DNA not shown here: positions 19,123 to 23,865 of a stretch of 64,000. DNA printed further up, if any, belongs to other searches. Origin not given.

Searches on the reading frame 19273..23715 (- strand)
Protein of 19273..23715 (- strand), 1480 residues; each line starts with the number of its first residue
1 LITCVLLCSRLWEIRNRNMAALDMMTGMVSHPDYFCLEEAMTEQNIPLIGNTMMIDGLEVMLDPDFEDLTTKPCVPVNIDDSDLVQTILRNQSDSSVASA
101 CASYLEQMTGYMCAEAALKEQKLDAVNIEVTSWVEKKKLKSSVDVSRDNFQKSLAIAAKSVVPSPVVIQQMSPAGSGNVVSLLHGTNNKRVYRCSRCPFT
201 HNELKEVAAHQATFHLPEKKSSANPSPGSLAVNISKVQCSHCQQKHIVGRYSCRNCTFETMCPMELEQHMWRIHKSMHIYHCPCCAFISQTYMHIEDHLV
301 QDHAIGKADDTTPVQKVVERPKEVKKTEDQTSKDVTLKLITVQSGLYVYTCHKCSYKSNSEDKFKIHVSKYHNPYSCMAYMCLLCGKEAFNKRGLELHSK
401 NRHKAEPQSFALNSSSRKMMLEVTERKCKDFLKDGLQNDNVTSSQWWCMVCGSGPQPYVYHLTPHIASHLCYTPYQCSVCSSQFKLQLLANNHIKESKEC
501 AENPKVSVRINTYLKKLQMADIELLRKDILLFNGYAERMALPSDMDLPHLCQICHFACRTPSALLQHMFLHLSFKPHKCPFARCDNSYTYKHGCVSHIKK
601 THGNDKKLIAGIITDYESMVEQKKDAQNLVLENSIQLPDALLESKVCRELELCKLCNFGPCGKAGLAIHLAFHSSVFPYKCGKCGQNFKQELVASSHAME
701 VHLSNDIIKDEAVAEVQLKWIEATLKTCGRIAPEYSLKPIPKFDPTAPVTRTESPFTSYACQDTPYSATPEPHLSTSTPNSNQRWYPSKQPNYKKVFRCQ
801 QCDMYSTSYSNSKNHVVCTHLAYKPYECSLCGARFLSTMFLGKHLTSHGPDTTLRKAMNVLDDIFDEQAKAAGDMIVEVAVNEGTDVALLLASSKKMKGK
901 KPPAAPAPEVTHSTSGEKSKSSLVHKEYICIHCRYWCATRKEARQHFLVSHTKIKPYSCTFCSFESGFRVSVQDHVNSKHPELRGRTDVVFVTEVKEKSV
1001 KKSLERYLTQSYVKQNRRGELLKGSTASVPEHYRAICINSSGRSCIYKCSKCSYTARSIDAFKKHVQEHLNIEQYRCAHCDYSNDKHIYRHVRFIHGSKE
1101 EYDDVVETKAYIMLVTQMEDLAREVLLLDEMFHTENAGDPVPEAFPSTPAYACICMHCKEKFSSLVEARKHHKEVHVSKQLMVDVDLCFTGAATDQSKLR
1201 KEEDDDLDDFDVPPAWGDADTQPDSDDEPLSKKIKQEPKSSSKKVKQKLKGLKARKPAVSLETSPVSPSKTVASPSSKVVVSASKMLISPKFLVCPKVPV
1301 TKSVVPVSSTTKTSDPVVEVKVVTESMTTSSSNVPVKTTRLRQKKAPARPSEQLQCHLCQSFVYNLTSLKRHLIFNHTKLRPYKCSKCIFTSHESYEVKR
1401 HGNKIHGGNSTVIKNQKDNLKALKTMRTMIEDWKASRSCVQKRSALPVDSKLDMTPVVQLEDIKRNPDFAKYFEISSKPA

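Call 50: search_protein_families(library=pfam, proteins=[window:19273-23715:-], max_evalue=0.001)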
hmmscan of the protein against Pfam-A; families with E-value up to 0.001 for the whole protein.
window:19273-23715:- (1480 aa): 2 families
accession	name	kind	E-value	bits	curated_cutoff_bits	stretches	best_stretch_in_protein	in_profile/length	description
PF13465.12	zf-H2C2_2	-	1.3e-06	28.8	40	0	1368-1389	1-21/26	Zinc-finger double domain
PF23225.1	zf-C2H2_7th_ZNF462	-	0.00012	22.2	27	0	955-986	3-34/42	Zinc finger protein 462, seventh C2H2 zinc finger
